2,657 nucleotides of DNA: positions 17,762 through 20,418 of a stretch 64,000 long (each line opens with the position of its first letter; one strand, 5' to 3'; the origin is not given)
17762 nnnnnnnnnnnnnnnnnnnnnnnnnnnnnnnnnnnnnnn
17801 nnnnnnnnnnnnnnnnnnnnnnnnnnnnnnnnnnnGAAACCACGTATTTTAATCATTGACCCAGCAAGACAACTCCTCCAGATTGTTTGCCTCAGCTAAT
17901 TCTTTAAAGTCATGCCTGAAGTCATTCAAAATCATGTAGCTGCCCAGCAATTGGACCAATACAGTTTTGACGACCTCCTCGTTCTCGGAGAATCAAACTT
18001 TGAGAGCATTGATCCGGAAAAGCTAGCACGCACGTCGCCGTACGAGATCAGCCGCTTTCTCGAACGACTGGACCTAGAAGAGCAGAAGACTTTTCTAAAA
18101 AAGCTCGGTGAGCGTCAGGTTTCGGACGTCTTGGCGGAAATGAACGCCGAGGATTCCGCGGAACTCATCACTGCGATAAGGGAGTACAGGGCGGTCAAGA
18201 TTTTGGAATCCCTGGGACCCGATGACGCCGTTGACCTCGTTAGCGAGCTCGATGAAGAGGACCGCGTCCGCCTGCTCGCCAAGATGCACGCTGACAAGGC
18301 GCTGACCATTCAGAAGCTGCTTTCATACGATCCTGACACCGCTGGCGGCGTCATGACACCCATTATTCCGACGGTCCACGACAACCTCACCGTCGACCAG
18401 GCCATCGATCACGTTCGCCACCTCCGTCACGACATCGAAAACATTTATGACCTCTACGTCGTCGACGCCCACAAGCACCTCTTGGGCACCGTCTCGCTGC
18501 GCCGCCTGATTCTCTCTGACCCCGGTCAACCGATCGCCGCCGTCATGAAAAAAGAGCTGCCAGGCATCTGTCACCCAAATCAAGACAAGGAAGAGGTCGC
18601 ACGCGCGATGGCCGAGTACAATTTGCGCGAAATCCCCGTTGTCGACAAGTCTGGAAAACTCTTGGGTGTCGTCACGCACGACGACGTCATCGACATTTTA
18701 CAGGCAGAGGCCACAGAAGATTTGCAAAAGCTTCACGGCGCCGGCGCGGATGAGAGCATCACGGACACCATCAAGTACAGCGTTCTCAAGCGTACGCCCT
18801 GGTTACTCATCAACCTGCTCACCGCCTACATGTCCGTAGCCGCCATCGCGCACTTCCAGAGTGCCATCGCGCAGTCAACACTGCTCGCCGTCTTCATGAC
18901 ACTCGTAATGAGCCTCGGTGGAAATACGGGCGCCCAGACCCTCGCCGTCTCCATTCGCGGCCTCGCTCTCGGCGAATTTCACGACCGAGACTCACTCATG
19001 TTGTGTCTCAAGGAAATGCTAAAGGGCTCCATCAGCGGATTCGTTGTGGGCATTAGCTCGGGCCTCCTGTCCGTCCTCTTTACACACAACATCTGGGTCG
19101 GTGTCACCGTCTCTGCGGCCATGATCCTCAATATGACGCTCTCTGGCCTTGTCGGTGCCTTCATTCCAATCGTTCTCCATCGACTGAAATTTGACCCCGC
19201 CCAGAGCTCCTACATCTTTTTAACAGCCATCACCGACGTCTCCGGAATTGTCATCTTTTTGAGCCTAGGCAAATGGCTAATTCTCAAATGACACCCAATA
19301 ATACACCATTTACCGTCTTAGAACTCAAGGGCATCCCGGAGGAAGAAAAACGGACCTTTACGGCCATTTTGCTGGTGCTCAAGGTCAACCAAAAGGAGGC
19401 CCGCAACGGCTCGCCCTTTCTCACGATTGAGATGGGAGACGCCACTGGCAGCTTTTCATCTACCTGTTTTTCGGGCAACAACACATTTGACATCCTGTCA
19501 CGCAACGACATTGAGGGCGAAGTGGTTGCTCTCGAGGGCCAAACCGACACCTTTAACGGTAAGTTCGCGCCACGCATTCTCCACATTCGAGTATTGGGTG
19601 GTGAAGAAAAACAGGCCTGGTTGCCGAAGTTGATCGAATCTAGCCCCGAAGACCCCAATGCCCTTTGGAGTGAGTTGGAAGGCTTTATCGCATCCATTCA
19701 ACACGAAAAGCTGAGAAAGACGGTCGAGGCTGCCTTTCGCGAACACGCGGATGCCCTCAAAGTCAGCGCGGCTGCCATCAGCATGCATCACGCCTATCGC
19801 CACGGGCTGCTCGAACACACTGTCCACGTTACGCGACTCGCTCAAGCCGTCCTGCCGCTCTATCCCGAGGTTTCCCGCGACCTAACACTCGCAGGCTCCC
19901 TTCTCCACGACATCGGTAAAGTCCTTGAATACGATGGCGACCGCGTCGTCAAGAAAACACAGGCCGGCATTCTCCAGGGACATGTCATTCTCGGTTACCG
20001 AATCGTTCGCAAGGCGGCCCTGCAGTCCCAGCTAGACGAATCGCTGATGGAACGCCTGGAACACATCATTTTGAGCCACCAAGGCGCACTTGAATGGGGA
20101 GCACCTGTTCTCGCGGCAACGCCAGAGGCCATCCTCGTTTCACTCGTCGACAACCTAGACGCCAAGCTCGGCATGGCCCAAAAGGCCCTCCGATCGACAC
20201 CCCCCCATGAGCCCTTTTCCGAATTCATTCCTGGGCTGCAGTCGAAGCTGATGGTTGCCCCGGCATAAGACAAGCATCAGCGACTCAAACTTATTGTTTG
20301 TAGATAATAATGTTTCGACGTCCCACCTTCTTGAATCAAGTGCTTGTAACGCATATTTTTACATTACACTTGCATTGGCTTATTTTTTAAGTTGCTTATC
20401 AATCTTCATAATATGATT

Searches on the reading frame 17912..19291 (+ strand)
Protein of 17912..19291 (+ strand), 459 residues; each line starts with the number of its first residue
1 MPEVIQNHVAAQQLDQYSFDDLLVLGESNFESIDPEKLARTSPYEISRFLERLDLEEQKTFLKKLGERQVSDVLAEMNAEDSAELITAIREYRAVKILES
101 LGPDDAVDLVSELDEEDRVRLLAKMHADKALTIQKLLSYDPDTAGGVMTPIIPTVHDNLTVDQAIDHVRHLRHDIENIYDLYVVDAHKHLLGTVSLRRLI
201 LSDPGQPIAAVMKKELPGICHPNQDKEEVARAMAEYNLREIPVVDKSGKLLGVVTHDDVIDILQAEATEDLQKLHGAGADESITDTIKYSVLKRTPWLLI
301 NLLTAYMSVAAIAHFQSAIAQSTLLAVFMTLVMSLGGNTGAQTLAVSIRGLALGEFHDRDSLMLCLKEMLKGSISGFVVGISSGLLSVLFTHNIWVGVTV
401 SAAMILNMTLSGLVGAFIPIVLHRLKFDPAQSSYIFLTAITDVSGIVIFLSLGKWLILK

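Call 9: search_protein_families(library=ncbifam, proteins=[window:17912-19291:+], max_evalue=0.00001)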
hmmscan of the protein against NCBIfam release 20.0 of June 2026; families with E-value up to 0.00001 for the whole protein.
window:17912-19291:+ (459 aa): 5 families
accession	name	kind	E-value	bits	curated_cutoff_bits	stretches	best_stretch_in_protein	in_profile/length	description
TIGR00400.1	mgtE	equivalog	2.2e-99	333.3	232.75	1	24-457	14-447/450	magnesium transporter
NF053603.1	HhpR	exception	5.2e-09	35.7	520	1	180-263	34-117/282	CBS domain-containing high hydrostatic pressure regulator HhpR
NF038279.1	TF_CBS_SpxR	exception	6.1e-09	35.1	600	1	166-272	210-314/427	CBS-HotDog domain-containing transcription factor SpxR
TIGR01302.1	IMP_dehydrog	equivalog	5e-07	29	481.5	1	162-273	96-211/450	IMP dehydrogenase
NF011447.0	PRK14869.2-3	equivalog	5.1e-07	28.6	522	1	210-292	72-153/540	putative manganese-dependent inorganic diphosphatase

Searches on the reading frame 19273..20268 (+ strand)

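Call 9: search_protein_families(library=ncbifam, proteins=[window:19273-20268:+], max_evalue=0.00001)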
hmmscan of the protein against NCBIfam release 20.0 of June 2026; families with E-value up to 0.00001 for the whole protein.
window:19273-20268:+ (331 aa): 2 families
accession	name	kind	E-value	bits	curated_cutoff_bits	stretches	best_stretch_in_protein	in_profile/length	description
NF010007.0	PRK13480.1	equivalog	9.7e-46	156.3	460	1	30-327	15-307/314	3'-5' exoribonuclease YhaM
TIGR00277.1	HDIG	domain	1.9e-09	37.2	27.6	1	176-256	2-76/84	HDIG domain-containing metalloprotein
